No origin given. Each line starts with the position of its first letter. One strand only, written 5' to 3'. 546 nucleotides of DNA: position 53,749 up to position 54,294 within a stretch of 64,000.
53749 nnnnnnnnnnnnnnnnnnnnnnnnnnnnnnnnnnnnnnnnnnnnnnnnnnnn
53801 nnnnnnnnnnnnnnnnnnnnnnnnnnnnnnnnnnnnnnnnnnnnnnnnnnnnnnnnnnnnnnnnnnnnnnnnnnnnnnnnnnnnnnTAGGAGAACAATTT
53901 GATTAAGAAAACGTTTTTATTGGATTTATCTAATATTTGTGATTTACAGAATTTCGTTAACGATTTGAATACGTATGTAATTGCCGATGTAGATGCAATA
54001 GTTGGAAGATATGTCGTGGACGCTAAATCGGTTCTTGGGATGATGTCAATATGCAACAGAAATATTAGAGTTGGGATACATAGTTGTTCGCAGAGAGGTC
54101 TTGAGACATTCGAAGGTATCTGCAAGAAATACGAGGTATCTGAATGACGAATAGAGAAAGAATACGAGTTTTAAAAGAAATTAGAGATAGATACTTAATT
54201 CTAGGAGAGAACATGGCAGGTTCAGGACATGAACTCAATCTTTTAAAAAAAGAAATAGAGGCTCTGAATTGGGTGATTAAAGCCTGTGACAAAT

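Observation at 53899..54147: Phage-encoded HPr-fold protein of the Crh type (His15 absent, Ser46 retained)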

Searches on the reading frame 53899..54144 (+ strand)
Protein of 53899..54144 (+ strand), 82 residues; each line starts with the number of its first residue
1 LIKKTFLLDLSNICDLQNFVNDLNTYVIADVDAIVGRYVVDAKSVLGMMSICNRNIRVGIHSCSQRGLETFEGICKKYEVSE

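Call 3: search_protein_families(library=pfam, proteins=[window:53899-54144:+], max_evalue=10)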
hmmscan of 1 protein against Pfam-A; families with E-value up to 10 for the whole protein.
window:53899-54144:+ (82 aa): 1 family
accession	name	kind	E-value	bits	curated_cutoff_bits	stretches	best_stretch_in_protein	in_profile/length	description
PF00381.24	PTS-HPr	-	0.094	13.2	23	1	19-52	21-52/81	PTS HPr component phosphorylation site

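Call 4: search_protein_families(library=phrogs, proteins=[window:53899-54144:+], max_evalue=10)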
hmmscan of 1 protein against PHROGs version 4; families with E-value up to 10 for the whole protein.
window:53899-54144:+ (82 aa): 1 family
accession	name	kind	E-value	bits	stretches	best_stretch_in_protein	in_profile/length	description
phrog_22910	-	unknown function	0.13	14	1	3-51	34-79/98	-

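Call 5: search_solved_structures(query=window:53899-54144:+, max_evalue=10, show_alignments=3)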
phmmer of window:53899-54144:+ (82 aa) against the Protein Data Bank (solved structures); distinct sequences matched with E-value up to 10: 0.

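Call 6: find_homologous_proteins(query=window:53899-54144:+, max_evalue=0.01)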
Query window:53899-54144:+ (82 aa): 13 proteins with E <= 0.01 among 15 candidates.
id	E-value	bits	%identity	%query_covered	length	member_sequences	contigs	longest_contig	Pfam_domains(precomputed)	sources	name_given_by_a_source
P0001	6.5e-46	171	98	100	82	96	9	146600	-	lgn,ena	-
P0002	1.1e-33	132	77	100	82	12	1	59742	-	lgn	-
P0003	2.5e-32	128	76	98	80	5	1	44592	-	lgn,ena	-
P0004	8.6e-31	123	71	98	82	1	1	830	-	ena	-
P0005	1.2e-30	123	73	100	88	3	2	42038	-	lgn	-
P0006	1.5e-30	123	71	98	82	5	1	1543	-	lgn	-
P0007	2.1e-30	122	72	96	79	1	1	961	-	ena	-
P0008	2.9e-30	122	68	100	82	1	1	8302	-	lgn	-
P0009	3.3e-30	121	72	99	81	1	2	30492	-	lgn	-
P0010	4.1e-30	121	71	100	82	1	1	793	-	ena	-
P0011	1.2e-28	117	75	96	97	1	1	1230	-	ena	-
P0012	3.0e-25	106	80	79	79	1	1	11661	-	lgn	-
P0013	8.9e-21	91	62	100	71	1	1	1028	-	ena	-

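Call 7: search_protein_families(library=ncbifam, proteins=[window:53899-54144:+], max_evalue=10)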
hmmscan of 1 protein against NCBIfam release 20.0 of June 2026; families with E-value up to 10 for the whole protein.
window:53899-54144:+ (82 aa): 0 families

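Call 11: search_solved_structures(query=A1, max_evalue=10, show_alignments=3)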
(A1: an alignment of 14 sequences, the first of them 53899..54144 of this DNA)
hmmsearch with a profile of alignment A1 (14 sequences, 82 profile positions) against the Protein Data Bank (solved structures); distinct sequences matched with E-value up to 10: 0.

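Call 16: predict_structure(alignment_id=A1)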
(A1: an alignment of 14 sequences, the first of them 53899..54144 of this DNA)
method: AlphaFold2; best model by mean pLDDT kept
length: 82 residues; sequences in the alignment: 14
mean_pLDDT: 83.8   pTM: 0.75
mean pLDDT of the five models: 83.8, 78.6, 71.6, 69.9, 68.1
residues with pLDDT >= 90: 18; 70-90: 55; 50-70: 9; < 50: 0
segments of 3 or more residues with pLDDT < 50: none
pLDDT, mean of each block of 10 residues (from residue 1): 81 86 88 86 80 75 88 89 71
secondary structure, 60 per line:
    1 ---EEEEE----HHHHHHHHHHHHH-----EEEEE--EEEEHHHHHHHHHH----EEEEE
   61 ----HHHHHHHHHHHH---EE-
elements in order: E4-8 H13-25 E31-35 E38-41 H42-51 E56-60 H65-76

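Call 18: search_protein_representatives(alignment_id=A1)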
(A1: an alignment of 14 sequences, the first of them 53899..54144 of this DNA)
Query: 14 sequences, 82 profile positions. Proteins with E-value up to 0.001 (for the whole library): 409; up to 1e-10: 16; up to 1e-30: 2. The best 150 are listed.
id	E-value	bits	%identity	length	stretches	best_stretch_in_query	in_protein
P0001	2.5e-45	168.8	-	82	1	1-82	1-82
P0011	2.6e-37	143.1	-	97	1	1-81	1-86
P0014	6.2e-20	87.4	-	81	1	2-81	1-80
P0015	6.5e-19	84.2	-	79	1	6-78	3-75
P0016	2.6e-16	75.8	-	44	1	1-38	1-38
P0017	4.7e-16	75.0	-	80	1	2-80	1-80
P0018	1.3e-15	73.5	-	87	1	6-80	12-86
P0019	4.5e-15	71.8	-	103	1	1-72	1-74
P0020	1.1e-14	70.6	-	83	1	2-80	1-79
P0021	7.8e-14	67.9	-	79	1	2-80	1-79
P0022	1.4e-13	67.1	-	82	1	2-78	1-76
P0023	3.5e-13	65.8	-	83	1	2-81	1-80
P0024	6.0e-13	65.0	-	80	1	12-80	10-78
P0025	1.7e-12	63.6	-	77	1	8-80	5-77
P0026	1.4e-11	60.6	-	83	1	2-81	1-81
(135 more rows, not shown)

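Call 19: fold_search(model_id=the predicted structure, library=pdb)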
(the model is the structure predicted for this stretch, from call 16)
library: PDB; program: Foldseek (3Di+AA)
matches with E <= 10: 606; with E <= 0.001: 0
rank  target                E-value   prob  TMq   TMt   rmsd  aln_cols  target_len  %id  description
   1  1kkl_J                3.3e-03  1.00  0.64  0.60   3.3        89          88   24  L.casei HprK/P in complex with B.subtilis HPr (released 2002-08-28)
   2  3ihs_B                3.8e-03  1.00  0.64  0.63   3.2        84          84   21  Crystal Structure of a Phosphocarrier Protein HPr from Bacillus anthracis str. Ames (released 2009-08-11)
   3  3ihs_A                4.1e-03  1.00  0.63  0.61   3.3        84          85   21  Crystal Structure of a Phosphocarrier Protein HPr from Bacillus anthracis str. Ames (released 2009-08-11)
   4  1zvv_J                4.6e-03  1.00  0.55  0.54   3.9        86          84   19  Crystal structure of a ccpa-crh-dna complex (released 2006-02-07)
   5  1ptf                  5.3e-03  1.00  0.61  0.59   3.5        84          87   17  THE 1.6 ANGSTROMS STRUCTURE OF HISTIDINE-CONTAINING PHOSPHOTRANSFER PROTEIN HPR FROM STREPTOCOCCUS FAECALIS (released 1994-01-31)
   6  1kkl_H                6.5e-03  1.00  0.58  0.56   3.7        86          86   24  L.casei HprK/P in complex with B.subtilis HPr (released 2002-08-28)
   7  1jem_MODEL_1_A        7.4e-03  1.00  0.62  0.60   3.3        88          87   20  NMR STRUCTURE OF HISTIDINE PHOSPHORYLATED FORM OF THE PHOSPHOCARRIER HISTIDINE CONTAINING PROTEIN FROM BACILLU (released 1997-07-23)
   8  2hpr                  7.4e-03  1.00  0.60  0.57   3.5        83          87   20  HISTIDINE-CONTAINING PHOSPHOCARRIER PROTEIN HPR MUTANT WITH MET 51 REPLACED BY VAL AND SER 83 REPLACED BY CYS (M51V, S83 (released 1993-01-15)
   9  3ccd_A                7.9e-03  1.00  0.61  0.59   3.7        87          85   14  1.0 A Structure of Post-Succinimide His15Asp HPr (released 2008-10-21)
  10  1kkl_I                9.6e-03  0.99  0.59  0.57   3.7        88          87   24  L.casei HprK/P in complex with B.subtilis HPr (released 2002-08-28)
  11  7x7h_B                9.6e-03  0.99  0.58  0.56   3.8        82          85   13  Crystal structure of Fructose regulator/Histidine phosphocarrier protein complex from Vibrio cholerae (released 2023-03-15)
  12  1sph_A                1.0e-02  1.00  0.62  0.59   3.5        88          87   20  REFINED STRUCTURES OF THE ACTIVE S83C AND IMPAIRED S46D HPRS: EVIDENCE THAT PHOSPHORYLATION DOES NOT REQUIRE A BACKBON (released 1995-02-07)
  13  1qr5_MODEL_1_A        1.1e-02  0.99  0.52  0.50   4.2        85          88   14  SOLUTION STRUCTURE OF HISTIDINE CONTAINING PROTEIN (HPR) FROM STAPHYLOCOCCUS CARNOSUS (released 2000-06-21)
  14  1ka5_MODEL_1_A        1.2e-02  0.99  0.56  0.53   3.9        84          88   14  Refined Solution Structure of Histidine Containing Phosphocarrier Protein from Staphyloccocus aureus (released 2003-06-03)
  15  1rzr_L                1.3e-02  1.00  0.62  0.59   3.4        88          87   22  crystal structure of transcriptional regulator-phosphoprotein-DNA complex (released 2004-10-12)
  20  4xwj_B                1.5e-02  0.99  0.59  0.59   3.4        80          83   14  Histidine-containing phosphocarrier protein (HPr) and antisigma factor Rsd complex (released 2015-10-21)
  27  9s8k_G                3.0e-02  0.98  0.59  0.59   3.5        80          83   14  Structure of glycogen phosphorylase - tetrameric form - in complex with HPr from Escherichia coli (released 2026-04-08)
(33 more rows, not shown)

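Call 25: search_protein_families(library=pfam, alignment_id=A2, max_evalue=0.01)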
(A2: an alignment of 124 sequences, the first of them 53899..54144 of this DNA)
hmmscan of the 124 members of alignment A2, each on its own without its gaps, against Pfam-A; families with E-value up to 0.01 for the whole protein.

A. member 1, window:53899-54144:+ (82 aa): 0 families

B. families by the number of members that match (of 124 scanned): 4 families
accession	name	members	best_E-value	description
PF00381.24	PTS-HPr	91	2.4e-09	PTS HPr component phosphorylation site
PF16255.11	Lipase_GDSL_lke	1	0.00039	GDSL-like Lipase/Acylhydrolase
PF08956.15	DUF1869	1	0.0049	Domain of unknown function (DUF1869)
PF18612.7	Bac_A_amyl_C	1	0.0092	Bacterial Alpha amylase C-terminal domain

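Call 26: search_solved_structures(query=A2, max_evalue=1, show_alignments=3)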
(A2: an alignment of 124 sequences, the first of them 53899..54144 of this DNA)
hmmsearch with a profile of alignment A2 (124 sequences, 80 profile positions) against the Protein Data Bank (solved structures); distinct sequences matched with E-value up to 1: 32.
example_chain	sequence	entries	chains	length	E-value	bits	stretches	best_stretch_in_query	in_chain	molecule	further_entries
1k1c_A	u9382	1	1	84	4.6e-11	45.8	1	16-73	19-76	catabolite repression HPr-like protein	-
2rlz_A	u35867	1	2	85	4.7e-11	45.8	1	16-73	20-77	HPr-like protein crh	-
2ak7_A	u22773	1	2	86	4.9e-11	45.8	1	16-73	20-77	HPr-like protein crh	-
1mo1_A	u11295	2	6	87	5e-11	45.7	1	16-73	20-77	Hpr-like protein crh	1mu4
1zvv_W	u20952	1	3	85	5.9e-11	45.5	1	16-73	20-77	HPr-like protein crh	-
3ihs_A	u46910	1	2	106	6.2e-10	42.2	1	16-66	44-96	Phosphocarrier protein HPr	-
3le1_A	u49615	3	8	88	1.1e-09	41.4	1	3-68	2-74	Phosphotransferase system, HPr-related proteins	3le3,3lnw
3le5_A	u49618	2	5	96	1.4e-09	41.1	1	3-68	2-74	Phosphotransferase system, HPr-related proteins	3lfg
1rzr_T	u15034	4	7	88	1.4e-08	37.9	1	17-70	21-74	Phosphocarrier protein HPr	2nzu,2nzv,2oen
1txe_A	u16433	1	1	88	3.1e-08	36.8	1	18-73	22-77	Phosphocarrier protein HPr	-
1qr5_A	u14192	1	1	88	3.1e-08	36.8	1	18-73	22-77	PHOSPHOCARRIER PROTEIN HPR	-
3oqm_S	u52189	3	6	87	4.4e-08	36.3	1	18-75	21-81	Phosphocarrier protein HPr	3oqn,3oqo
2fep_S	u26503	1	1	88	4.5e-08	36.3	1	18-75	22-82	Phosphocarrier protein HPr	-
1kkl_H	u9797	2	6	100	6.1e-08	35.9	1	18-75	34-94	PHOSPHOCARRIER PROTEIN HPR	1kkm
1ka5_A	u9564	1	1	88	6.4e-08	35.8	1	18-73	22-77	PHOSPHOCARRIER PROTEIN HPR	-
4xwj_B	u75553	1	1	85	0.00038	23.7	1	16-75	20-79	Phosphocarrier protein HPr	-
9s8b_C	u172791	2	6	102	0.00063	23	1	16-75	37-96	Phosphocarrier protein HPr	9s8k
7x7h_B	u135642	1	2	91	0.0022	21.3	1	16-71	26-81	HPr family phosphocarrier protein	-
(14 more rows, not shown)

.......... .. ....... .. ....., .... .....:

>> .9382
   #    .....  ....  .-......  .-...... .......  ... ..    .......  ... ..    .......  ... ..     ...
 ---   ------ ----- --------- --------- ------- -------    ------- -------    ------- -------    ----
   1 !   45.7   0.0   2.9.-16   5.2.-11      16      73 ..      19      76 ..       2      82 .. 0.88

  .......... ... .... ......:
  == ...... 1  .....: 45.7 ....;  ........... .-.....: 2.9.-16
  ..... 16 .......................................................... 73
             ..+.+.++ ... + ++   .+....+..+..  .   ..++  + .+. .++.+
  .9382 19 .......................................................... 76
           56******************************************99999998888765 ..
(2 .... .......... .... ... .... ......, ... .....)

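Call 27: find_encoding_contigs(protein=P0001, flank=4000, max_places=6)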
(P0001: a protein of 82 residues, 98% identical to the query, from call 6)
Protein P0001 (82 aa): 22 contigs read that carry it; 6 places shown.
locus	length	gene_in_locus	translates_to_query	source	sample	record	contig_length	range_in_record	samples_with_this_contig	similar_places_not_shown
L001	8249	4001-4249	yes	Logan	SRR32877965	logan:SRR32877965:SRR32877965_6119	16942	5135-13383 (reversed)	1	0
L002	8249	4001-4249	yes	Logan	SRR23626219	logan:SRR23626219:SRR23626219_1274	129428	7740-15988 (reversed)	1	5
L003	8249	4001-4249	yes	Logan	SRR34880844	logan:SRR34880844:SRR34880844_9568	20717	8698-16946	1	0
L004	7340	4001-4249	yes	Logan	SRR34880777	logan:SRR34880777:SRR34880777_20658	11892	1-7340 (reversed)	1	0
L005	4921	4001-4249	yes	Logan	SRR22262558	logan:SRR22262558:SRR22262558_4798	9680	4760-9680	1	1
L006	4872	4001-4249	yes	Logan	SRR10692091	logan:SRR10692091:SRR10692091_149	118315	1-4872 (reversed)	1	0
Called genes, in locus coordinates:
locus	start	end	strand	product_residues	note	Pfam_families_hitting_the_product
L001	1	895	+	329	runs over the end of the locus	PF08433:KTI12, PF13671:AAA_33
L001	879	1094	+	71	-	-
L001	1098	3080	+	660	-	PF22745:Nlig-Ia, PF01653:DNA_ligase_aden, PF03120:OB_DNA_ligase, PF00533:BRCT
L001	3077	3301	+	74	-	-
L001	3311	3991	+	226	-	PF08239:SH3_3, PF06725:3D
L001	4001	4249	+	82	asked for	-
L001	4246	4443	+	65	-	-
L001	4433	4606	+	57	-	-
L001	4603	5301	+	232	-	-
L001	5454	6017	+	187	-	PF00625:Guanylate_kin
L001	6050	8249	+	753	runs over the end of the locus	PF03477:ATP-cone, PF13597:NRDD, PF01228:Gly_radical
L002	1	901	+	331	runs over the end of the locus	PF08433:KTI12, PF13671:AAA_33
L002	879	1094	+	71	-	-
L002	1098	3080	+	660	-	PF22745:Nlig-Ia, PF01653:DNA_ligase_aden, PF03120:OB_DNA_ligase, PF00533:BRCT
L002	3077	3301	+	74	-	-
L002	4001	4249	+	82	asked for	-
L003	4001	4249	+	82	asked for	-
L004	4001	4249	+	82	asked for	-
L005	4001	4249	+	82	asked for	-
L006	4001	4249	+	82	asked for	-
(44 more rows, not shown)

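Call 28: search_protein_families(library=phrogs, alignment_id=A2, max_evalue=0.001)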
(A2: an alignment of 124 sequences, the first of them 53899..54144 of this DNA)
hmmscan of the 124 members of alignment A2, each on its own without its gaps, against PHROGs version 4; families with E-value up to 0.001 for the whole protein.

A. member 1, window:53899-54144:+ (82 aa): 0 families

B. families by the number of members that match (of 124 scanned): 1 family
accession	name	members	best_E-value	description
phrog_5727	-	1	0.00052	-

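Call 33: find_related_loci(query=A3, collection=genome_contigs, flank=6000)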
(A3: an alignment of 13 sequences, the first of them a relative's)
Query A3 (76 aa) in genome_contigs; peptide patterns used: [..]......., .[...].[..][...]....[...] (x = any residue, [..] = any of these).
600 stretches matched a pattern (row limit reached: there are more); 570 encode a relative of the query (tblastn E <= 1e-3); the best 80 are kept; 80 distinct loci.
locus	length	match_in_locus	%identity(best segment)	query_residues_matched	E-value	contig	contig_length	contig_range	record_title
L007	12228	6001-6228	78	1-76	2e-35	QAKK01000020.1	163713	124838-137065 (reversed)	MAG: Oscillospiraceae bacterium isolate CIM:MAG 1170_1 contig_4749, whole genome shotgun sequence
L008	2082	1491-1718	74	1-76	4e-32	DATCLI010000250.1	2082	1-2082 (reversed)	MAG TPA_asm: Clostridia bacterium isolate SMAG_U7118 k141_813884, whole genome shotgun sequence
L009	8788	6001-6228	74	1-76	4e-32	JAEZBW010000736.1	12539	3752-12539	MAG: Bacillota bacterium isolate OH_CBrB_215 k127_2263370, whole genome shotgun sequence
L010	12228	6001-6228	71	1-76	1e-31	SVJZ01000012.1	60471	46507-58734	MAG: Oscillospiraceae bacterium isolate SIG448 NODE_11991_length_60471_cov_2.238085, whole genome shotgun sequence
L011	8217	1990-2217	71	1-76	3e-31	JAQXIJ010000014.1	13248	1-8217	MAG: Bacillota bacterium isolate SUG1222 k141_3702873, whole genome shotgun sequence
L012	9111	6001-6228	72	1-76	2e-31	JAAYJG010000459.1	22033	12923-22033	MAG: Ruminiclostridium sp. isolate AS10tlH2TH_247 297355_AS10, whole genome shotgun sequence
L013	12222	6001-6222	69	1-74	8e-30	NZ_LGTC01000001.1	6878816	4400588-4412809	Pseudobacteroides cellulosolvens ATCC 35603 = DSM 2933 ctg1, whole genome shotgun sequence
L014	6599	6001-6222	70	1-74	7e-30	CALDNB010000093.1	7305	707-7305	MAG TPA_asm: uncultured Clostridia bacterium isolate SRR6425820_bin.122_CONCOCT_v1.1_MAG genome assembly, contig: ERZ176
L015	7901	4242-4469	70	1-76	7e-30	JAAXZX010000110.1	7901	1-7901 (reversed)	MAG: Clostridiaceae bacterium isolate AS02xzSISU_47 36283_AS02, whole genome shotgun sequence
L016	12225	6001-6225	69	1-75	7e-30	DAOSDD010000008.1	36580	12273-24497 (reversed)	MAG TPA_asm: Clostridiales bacterium isolate AMR_MDS_1840 NODE_599_length_36580_cov_5.039179, whole genome shotgun seque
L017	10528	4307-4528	70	1-74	7e-30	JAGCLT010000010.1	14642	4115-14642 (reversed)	MAG: Clostridia bacterium isolate RGIG9907 Yak_Rectum-5__c62321, whole genome shotgun sequence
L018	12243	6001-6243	64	1-76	1e-29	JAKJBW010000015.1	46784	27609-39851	MAG: Bacillota bacterium isolate UR.bin39 UR_contig_1544, whole genome shotgun sequence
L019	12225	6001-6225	69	1-75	1e-29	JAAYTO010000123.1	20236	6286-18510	MAG: Clostridium sp. isolate AS24abBPME_43 43625_AS24, whole genome shotgun sequence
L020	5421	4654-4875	66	1-74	4e-29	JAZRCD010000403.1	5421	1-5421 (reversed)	MAG: Ructibacterium sp. isolate T1900045120_TC20190114.MAGScoT_cleanbin_000020 SGB_4831_k141_1468860, whole genome shotg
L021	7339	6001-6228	67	1-76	4e-29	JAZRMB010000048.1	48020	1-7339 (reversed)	MAG: Clostridia bacterium isolate T1900045429_YK20190120.MAGScoT_cleanbin_000006 SGB_7082_k141_2440555, whole genome sho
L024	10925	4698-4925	64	1-76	1e-28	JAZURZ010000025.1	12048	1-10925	MAG: Clostridia bacterium isolate T1900044849_TS20190315.MAGScoT_cleanbin_000016 SGB_2996_k141_2969446, whole genome sho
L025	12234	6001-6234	68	1-76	1e-28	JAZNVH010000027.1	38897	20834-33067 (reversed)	MAG: Candidatus Aphodoplasma sp. isolate T1900044791_TS20190257.MAGScoT_cleanbin_000003 SGB_2648_k141_1060185, whole gen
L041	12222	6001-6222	64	1-74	3e-27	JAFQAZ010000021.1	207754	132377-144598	MAG: Clostridia bacterium isolate RGIG1655 Goat_Cecum-1__c528990, whole genome shotgun sequence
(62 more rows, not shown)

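Call 34: find_related_loci(query=A1, collection=viral_contigs, flank=6000)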
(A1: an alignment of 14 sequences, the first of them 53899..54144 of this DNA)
Query A1 (82 aa) in viral_contigs; peptide patterns used: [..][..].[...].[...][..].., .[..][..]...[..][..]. (x = any residue, [..] = any of these).
75 stretches matched a pattern; 16 encode a relative of the query (tblastn E <= 1e-3); 16 distinct loci.
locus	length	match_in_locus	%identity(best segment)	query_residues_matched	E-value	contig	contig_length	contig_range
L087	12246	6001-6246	98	1-82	1e-51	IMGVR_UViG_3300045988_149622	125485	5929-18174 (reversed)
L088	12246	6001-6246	95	1-82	5e-51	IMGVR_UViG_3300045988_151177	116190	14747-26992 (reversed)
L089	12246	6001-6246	95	1-82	3e-50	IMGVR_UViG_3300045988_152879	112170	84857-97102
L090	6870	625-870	95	1-82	3e-50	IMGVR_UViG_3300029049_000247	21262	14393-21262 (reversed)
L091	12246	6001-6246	94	1-82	1e-49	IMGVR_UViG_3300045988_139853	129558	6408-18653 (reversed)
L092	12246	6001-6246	76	1-82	8e-39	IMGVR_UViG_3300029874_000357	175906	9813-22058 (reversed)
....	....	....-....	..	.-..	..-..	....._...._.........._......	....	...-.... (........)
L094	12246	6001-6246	71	1-82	2e-37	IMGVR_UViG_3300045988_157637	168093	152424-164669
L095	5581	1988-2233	70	1-82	2e-37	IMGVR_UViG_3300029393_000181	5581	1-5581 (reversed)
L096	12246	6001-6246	71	1-82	2e-37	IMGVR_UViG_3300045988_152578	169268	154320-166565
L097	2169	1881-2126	70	1-82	1e-37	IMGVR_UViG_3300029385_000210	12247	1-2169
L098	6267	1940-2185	71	1-82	2e-37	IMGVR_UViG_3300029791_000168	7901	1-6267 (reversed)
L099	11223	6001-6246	71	1-82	3e-37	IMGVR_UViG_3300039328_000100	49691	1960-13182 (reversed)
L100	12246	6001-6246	71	1-82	3e-37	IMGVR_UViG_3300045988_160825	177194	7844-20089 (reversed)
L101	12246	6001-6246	70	1-82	2e-36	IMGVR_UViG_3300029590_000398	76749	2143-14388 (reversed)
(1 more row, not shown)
